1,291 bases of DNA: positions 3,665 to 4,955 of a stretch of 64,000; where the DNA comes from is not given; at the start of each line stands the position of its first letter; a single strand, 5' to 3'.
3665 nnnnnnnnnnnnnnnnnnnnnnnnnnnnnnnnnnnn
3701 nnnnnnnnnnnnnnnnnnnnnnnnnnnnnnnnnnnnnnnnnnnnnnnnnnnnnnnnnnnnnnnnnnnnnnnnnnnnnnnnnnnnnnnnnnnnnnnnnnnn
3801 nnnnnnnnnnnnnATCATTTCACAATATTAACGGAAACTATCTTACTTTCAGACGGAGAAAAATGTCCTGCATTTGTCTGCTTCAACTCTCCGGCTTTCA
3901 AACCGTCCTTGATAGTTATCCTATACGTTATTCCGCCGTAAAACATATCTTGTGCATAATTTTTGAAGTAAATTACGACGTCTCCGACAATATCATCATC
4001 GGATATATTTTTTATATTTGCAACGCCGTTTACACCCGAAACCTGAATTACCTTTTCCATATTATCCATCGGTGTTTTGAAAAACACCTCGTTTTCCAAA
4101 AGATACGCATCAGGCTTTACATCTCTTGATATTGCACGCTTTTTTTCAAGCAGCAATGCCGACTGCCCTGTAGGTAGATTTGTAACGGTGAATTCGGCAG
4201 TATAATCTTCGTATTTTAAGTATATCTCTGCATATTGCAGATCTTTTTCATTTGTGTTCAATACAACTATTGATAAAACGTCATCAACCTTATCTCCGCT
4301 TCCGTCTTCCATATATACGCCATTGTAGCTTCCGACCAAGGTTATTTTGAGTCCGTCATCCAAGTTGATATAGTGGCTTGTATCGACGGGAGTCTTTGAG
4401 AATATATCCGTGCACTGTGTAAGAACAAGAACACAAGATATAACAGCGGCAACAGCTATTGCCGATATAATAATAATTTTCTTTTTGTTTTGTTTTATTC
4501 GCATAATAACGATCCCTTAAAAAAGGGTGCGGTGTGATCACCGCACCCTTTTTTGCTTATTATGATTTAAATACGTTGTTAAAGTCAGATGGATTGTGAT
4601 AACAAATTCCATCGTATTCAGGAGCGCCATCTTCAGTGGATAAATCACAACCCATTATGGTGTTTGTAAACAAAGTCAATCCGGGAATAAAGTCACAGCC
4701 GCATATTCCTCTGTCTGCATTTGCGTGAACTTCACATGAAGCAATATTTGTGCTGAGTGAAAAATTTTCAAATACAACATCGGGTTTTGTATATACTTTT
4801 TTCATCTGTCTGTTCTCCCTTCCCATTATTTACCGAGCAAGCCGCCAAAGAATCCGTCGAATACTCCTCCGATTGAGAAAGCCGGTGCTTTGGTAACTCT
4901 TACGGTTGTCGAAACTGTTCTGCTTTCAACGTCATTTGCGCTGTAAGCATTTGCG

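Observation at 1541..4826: Compact PqqD / radical-SAM-SPASM / HprK-like / membrane-protein cassette behind an 81-aa Cys peptide: candidate uncharacterised RiPP system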

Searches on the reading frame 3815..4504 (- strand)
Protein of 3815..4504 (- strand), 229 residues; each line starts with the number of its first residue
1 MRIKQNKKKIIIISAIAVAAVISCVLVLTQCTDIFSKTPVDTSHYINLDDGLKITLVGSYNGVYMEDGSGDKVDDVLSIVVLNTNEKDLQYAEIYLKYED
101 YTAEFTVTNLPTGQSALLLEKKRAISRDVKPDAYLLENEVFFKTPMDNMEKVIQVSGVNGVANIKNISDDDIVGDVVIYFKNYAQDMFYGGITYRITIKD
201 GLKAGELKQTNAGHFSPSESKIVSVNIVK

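Call 3: search_protein_families(library=pfam, proteins=[window:3815-4504:-], max_evalue=0.1)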
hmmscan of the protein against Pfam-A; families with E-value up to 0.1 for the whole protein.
window:3815-4504:- (229 aa): 1 family
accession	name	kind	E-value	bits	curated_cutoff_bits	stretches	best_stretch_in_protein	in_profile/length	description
PF09716.15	ETRAMP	-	0.0061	17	29.1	1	2-27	45-70/81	Malarial early transcribed membrane protein (ETRAMP)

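Call 4: search_protein_families(library=ncbifam, proteins=[window:3815-4504:-], max_evalue=0.1)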
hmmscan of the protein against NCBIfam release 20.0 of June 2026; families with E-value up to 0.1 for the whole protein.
window:3815-4504:- (229 aa): 0 families

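Call 23: find_homologous_proteins(query=window:3815-4504:-, max_evalue=0.001)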
Query window:3815-4504:- (229 aa): 68 proteins with E <= 0.001 among 378 candidates.
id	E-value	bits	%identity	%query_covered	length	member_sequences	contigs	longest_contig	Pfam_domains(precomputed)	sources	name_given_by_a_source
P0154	8.1e-138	475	97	100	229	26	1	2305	-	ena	-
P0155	3.5e-130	450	90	90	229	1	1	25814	-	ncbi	-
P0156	1.2e-108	380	75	100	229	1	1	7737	-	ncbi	-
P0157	5.2e-97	342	68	100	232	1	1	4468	-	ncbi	-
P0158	1.9e-95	337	65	100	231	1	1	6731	-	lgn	-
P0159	1.4e-93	331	68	98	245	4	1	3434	-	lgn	-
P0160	5.6e-92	325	72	89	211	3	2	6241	-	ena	-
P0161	1.4e-66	242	58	80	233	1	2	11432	-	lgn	-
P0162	8.9e-51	191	50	79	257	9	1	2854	-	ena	-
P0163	1.8e-50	190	47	83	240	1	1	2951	-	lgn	-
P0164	1.0e-49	187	47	86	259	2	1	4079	-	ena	-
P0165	2.1e-47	180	45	85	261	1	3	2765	-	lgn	-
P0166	2.2e-47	180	45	86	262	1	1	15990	-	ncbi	-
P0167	5.9e-46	175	52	79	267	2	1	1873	-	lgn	-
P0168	1.1e-45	174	49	83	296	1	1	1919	-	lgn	-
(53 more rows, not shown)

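Call 32: predict_structure(alignment_id=A4)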
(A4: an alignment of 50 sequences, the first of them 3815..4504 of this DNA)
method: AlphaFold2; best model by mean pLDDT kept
length: 229 residues; sequences in the alignment: 50
mean_pLDDT: 91.1   pTM: 0.77
mean pLDDT of the five models: 91.1, 90.4, 90.4, 90.3, 88.8
residues with pLDDT >= 90: 183; 70-90: 25; 50-70: 9; < 50: 12
segments of 3 or more residues with pLDDT < 50: 1-3, 35-42
pLDDT, mean of each block of 10 residues (from residue 1): 59 86 79 47 80 97 92 97 98 97 98 98 95 97 97 98 98 98 97 97 98 96 97
secondary structure, 60 per line:
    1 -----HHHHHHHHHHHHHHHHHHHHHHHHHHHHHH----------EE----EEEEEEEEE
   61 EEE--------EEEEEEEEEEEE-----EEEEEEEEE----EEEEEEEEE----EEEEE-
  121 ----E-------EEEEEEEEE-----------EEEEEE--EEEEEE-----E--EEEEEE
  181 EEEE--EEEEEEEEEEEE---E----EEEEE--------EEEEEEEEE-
elements in order: H6-35 E52-63 E72-83 E89-97 E102-110 E115-119 E133-141 E153-158 E161-166 E175-184 E187-198 E207-211 E220-228
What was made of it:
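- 3815..4504 (-): Single-pass membrane protein (229 aa). It has a Lys-rich N-terminus, a TM helix at about residues 6-35, and two tandem beta-sandwich domains predicted to lie outside the cell. AF2 pLDDT 91 (call 32).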

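Call 35: fold_search(model_id=the predicted structure, library=pdb)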
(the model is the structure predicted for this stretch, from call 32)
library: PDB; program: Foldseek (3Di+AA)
matches with E <= 10: 1273; with E <= 0.001: 1
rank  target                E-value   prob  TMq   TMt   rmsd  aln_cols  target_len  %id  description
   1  8cmt_A                3.7e-04  0.93  0.19  0.08  19.4       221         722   12  Structure of the plasma coagulation Factor XIII A2B2 heterotetrameric complex. (released 2024-09-11)
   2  6a8p_C                1.7e-03  0.85  0.19  0.08  18.6       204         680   13  Transglutaminase 2 mutant G224V in complex with GTP (released 2018-09-26)
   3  1ex0_A                2.4e-03  0.80  0.19  0.08  19.0       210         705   13  HUMAN FACTOR XIII, MUTANT W279F ZYMOGEN (released 2003-12-23)
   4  4kkq_B                2.5e-03  0.75  0.16  0.16  18.6       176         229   10  Crystal structure of Vibrio cholerae RbmA (crystal form 1) (released 2013-05-22)
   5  6a8p_A                3.1e-03  0.77  0.19  0.08  18.7       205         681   12  Transglutaminase 2 mutant G224V in complex with GTP (released 2018-09-26)
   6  4be6_A                3.6e-03  0.72  0.17  0.17  17.9       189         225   10  V. cholera biofilm scaffolding protein RbmA (released 2013-12-18)
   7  3wov                  4.2e-03  0.69  0.20  0.12  17.3       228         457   10  Crystal structure of the C-terminal globular domain of oligosaccharyltransferase (PaAglB-L, Q9V250_PYRAB, PAB2202) from  (released 2014-01-22)
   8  1ex0_B                4.2e-03  0.69  0.19  0.07  20.1       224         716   12  HUMAN FACTOR XIII, MUTANT W279F ZYMOGEN (released 2003-12-23)
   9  5n9b                  4.9e-03  0.63  0.19  0.18  19.5       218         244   11  Crystal Structure of unliganded human IL-17RA (released 2018-06-13)
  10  3ly6_A                5.2e-03  0.72  0.20  0.08  18.6       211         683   11  Crystal structure of human transglutaminase 2 complex with adenosine 5' Triphosphate (released 2010-08-18)
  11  6a8p_B                5.7e-03  0.80  0.21  0.08  19.0       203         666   12  Transglutaminase 2 mutant G224V in complex with GTP (released 2018-09-26)
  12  1f13_B                6.7e-03  0.60  0.19  0.08  19.2       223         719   12  RECOMBINANT HUMAN CELLULAR COAGULATION FACTOR XIII (released 1998-08-12)
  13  1ggt_A                6.7e-03  0.54  0.18  0.07  19.3       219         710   11  THREE-DIMENSIONAL STRUCTURE OF A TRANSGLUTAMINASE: HUMAN BLOOD COAGULATION FACTOR XIII (released 1995-07-31)
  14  1evu_B                7.0e-03  0.57  0.18  0.07  19.3       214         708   11  HUMAN FACTOR XIII WITH CALCIUM BOUND IN THE ION SITE (released 2000-05-10)
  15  6kzb_A                8.2e-03  0.69  0.20  0.08  18.3       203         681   12  Transglutaminase2 complexed with calcium (released 2020-12-09)
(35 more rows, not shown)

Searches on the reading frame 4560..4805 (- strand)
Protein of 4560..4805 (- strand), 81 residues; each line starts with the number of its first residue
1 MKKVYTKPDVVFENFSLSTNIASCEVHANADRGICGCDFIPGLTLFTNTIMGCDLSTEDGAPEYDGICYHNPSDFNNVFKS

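Call 3: search_protein_families(library=pfam, proteins=[window:4560-4805:-], max_evalue=0.1)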
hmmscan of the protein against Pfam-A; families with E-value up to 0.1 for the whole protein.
window:4560-4805:- (81 aa): 0 families

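Call 4: search_protein_families(library=ncbifam, proteins=[window:4560-4805:-], max_evalue=0.1)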
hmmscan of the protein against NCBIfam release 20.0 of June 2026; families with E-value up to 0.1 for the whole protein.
window:4560-4805:- (81 aa): 0 families

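Call 7: find_homologous_proteins(query=window:4560-4805:-, max_evalue=1)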
Query window:4560-4805:- (81 aa): 33 proteins with E <= 1 among 33 candidates.
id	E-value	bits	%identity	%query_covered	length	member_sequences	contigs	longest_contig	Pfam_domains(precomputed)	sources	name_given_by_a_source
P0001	9.3e-50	184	99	100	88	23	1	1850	-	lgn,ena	-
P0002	4.3e-38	147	77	100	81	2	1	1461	-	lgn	-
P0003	2.2e-33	132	75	100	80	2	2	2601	-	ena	-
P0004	8.4e-33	130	72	100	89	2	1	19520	-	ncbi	-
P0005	2.2e-31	125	72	100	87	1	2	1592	-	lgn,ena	-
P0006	3.9e-31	124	70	100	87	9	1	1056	-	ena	-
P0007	3.6e-22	96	56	100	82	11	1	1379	-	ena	-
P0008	2.5e-20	90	56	100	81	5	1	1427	-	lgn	-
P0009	7.5e-18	82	55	100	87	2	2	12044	-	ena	-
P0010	9.2e-15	72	51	100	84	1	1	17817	-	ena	-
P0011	1.9e-14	71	52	100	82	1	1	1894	-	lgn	-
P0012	4.7e-14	70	48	100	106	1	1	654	-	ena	-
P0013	4.8e-14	70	52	100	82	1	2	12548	-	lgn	-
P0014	1.7e-13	68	49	100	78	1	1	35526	-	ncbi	-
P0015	1.8e-13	68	51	100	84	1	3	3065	-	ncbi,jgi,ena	jgi:hypothetical protein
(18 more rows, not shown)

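Call 10: find_related_loci(query=A1, collection=genome_contigs, flank=10000)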
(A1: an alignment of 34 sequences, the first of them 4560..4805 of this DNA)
Query A1 (81 aa) in genome_contigs; peptide patterns used: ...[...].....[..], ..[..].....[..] (x = any residue, [..] = any of these).
308 stretches matched a pattern; 49 encode a relative of the query (tblastn E <= 1e-3); 49 distinct loci.
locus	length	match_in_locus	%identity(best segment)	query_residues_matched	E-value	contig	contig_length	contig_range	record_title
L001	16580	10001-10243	91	1-81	3e-49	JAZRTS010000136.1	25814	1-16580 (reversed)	MAG: Eubacteriales bacterium isolate T1900045339_YK20190028.MAGScoT_cleanbin_000009 SGB_6645_k141_1475099, whole genome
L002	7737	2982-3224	91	1-81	8e-49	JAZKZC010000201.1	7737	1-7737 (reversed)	MAG: Eubacteriales bacterium isolate T1900045092_TC20190086.MAGScoT_cleanbin_000034 SGB_4716_k141_848073, whole genome s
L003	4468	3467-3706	78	1-81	8e-38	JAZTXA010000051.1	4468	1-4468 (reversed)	MAG: Eubacteriales bacterium isolate T1900045331_YK20190020.MAGScoT_cleanbin_000029 SGB_6529_k141_958319, whole genome s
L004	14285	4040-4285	72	1-81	2e-36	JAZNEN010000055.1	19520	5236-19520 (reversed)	MAG: Eubacteriales bacterium isolate T1900044719_TS20190185.MAGScoT_cleanbin_000044 SGB_1901_k141_2369098, whole genome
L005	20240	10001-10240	73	1-81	9e-36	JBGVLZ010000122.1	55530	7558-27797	MAG: Eubacteriales bacterium isolate fecal_MAG_27 fecal_MAG_27_contig_0122, whole genome shotgun sequence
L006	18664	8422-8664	48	1-81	5e-21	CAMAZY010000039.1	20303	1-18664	MAG: uncultured Clostridia bacterium isolate SRR17382103_bin.55_metaWRAP_v1.3_MAG genome assembly, contig: ERZ10544652.1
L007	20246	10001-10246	52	1-81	2e-20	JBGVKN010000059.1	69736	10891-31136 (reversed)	MAG: Faecousia sp. isolate fecal_MAG_303 fecal_MAG_303_contig_0059, whole genome shotgun sequence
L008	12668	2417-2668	48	1-81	3e-19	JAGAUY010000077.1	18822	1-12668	MAG: Oscillospiraceae bacterium isolate RGIG8797 Water_deer_Colon.Co__c969565, whole genome shotgun sequence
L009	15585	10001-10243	46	1-81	3e-18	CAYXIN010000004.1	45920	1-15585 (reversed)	MAG TPA_asm: uncultured Oscillospiraceae bacterium isolate SRP350583_co3_259 genome assembly, contig: NODE_716_length_45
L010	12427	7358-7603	51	1-81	6e-18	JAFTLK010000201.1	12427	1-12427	MAG: Clostridia bacterium isolate RGIG3925 Roe_deer_Cecum-3__c269106, whole genome shotgun sequence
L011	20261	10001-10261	45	1-81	9e-17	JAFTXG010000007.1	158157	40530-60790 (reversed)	MAG: Lachnospiraceae bacterium isolate RGIG4233 Roe_deer_Colon-4__c465, whole genome shotgun sequence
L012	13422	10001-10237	45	1-81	1e-15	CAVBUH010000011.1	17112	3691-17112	Selenomonadaceae bacterium isolate SID5428-1_cleanbin_000005 genome assembly, contig: Spades_SID5428-1_contig_1710, whol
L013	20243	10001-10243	43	1-81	2e-15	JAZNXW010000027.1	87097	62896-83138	MAG: Eubacteriales bacterium isolate T1900044778_TS20190244.MAGScoT_cleanbin_000012 SGB_2524_k141_3538992, whole genome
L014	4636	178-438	46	1-81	2e-15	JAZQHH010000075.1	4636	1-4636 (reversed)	MAG: Faecousia sp. isolate T1900044627_TS20190093.MAGScoT_cleanbin_000100 SGB_967_k141_177857, whole genome shotgun sequ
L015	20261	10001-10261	43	1-81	5e-15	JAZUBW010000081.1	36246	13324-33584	MAG: Faecousia sp. isolate T1900045315_YK20190004.MAGScoT_cleanbin_000018 SGB_6285_k141_1348299, whole genome shotgun se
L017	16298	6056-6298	45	1-81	5e-14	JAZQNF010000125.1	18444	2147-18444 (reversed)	MAG: Bianqueaceae bacterium isolate T1900045246_TH20190016.MAGScoT_cleanbin_000063 SGB_5641_k141_2435260, whole genome s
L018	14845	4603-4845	43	1-81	1e-13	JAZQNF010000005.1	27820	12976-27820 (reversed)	MAG: Bianqueaceae bacterium isolate T1900045246_TH20190016.MAGScoT_cleanbin_000063 SGB_5641_k141_68470, whole genome sho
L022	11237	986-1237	36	1-81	1e-12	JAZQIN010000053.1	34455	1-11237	MAG: Faecousia sp. isolate T1900044623_TS20190089.MAGScoT_cleanbin_000054 SGB_918_k141_957997, whole genome shotgun sequ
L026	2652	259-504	40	1-81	6e-12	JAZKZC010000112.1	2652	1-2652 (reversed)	MAG: Eubacteriales bacterium isolate T1900045092_TC20190086.MAGScoT_cleanbin_000034 SGB_4716_k141_1274734, whole genome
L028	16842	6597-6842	38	1-81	2e-11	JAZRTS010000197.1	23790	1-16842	MAG: Eubacteriales bacterium isolate T1900045339_YK20190028.MAGScoT_cleanbin_000009 SGB_6645_k141_1035020, whole genome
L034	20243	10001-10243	36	1-81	1e-9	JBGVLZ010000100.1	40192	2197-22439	MAG: Eubacteriales bacterium isolate fecal_MAG_27 fecal_MAG_27_contig_0100, whole genome shotgun sequence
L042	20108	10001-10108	50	1-36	2e-6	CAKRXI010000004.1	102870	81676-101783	MAG: uncultured Blautia sp. isolate REFINED_METABAT215_TOP10_CONTIGS_1500_ASSEMBLY_K77_MERGED__Hadza_MoBio_C-REDO_A_8_15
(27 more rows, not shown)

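Call 54: search_protein_representatives(alignment_id=A1)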
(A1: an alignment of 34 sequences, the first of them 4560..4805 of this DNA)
Query: 34 sequences, 84 profile positions. Proteins with E-value up to 0.001 (for the whole library): 1376; up to 1e-10: 467; up to 1e-30: 1. The best 150 are listed.
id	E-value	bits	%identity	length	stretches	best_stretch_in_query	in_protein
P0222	6.1e-32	126.0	-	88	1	1-84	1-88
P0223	4.9e-30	119.9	-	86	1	1-84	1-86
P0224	8.4e-29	116.0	-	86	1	1-84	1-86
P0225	1.1e-27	112.4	-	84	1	1-84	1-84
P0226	6.4e-27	110.0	-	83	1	1-84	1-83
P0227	2.0e-26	108.4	-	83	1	1-84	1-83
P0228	2.1e-26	108.3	-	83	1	1-84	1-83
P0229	4.3e-26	107.3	-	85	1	1-84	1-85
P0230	1.1e-25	106.0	-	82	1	1-84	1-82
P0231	3.0e-25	104.6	-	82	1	1-84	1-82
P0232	3.8e-25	104.3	-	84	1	1-84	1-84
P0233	5.6e-25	103.7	-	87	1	1-84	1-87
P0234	5.7e-25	103.7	-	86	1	1-84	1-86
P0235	5.8e-25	103.7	-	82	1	1-84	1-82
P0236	5.9e-25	103.6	-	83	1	1-84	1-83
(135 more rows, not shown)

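Call 67: find_related_loci(query=A1, collection=viral_contigs, flank=10000)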
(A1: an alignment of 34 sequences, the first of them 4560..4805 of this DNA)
Query A1 (81 aa) in viral_contigs; peptide patterns used: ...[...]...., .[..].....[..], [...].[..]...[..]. (x = any residue, [..] = any of these).
104 stretches matched a pattern, but none encodes a relative of the query by tblastn (E <= 1e-3).
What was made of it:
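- Tried and rejected: The peptide profile finds nothing in viral contigs (call 67).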

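Call 68: search_protein_families(library=pfam, proteins=[L017:8044-9564:+, L022:3072-5072:+, L042:6361-8577:+, L042:9531-9971:+, L009:13177-13734:+, L010:10465-11361:+], max_evalue=0.001)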
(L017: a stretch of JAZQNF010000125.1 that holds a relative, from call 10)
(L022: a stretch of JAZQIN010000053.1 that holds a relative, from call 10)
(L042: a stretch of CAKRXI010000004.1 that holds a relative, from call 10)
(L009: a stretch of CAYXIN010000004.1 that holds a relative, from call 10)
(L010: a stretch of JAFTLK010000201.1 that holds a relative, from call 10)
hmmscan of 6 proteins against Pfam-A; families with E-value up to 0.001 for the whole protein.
L017:8044-9564:+ (506 aa): 1 family
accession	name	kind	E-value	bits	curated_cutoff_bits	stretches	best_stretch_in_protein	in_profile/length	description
PF00144.29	Beta-lactamase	-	5.6e-29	101.8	27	1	57-285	22-276/329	Beta-lactamase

L022:3072-5072:+ (666 aa): 2 families
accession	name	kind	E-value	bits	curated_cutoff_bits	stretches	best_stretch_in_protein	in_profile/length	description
PF00128.31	Alpha-amylase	-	6.4e-20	72.2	22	1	58-232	21-202/446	Alpha amylase, catalytic domain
PF16738.10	CBM26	-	1.7e-18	67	28.1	1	513-578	1-69/70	Starch-binding module 26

L042:6361-8577:+ (738 aa): 3 families
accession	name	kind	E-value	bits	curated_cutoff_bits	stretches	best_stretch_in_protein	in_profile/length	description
PF00196.25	GerE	-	1.2e-12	47.7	23.5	1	676-729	2-55/57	Bacterial regulatory proteins, luxR family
PF13424.12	TPR_12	-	0.00047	20.7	30.1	0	531-588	8-67/77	Tetratricopeptide repeat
PF23996.1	DUF7314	-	0.00087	19.9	27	0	302-339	17-54/87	Domain of unknown function (DUF7314)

L042:9531-9971:+ (146 aa): 1 family
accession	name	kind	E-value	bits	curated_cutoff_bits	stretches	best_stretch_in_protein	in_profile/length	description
PF07463.16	NUMOD4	-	0.00064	20.3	23.4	0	2-52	3-48/49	NUMOD4 motif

L009:13177-13734:+ (185 aa): 0 families

L010:10465-11361:+ (298 aa): 0 families
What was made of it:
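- Two loci lack the rSAM (call 68).
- Tried and rejected: The extra genes in the rearranged loci are a LuxR-type regulator and a NUMOD4 protein (call 68).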
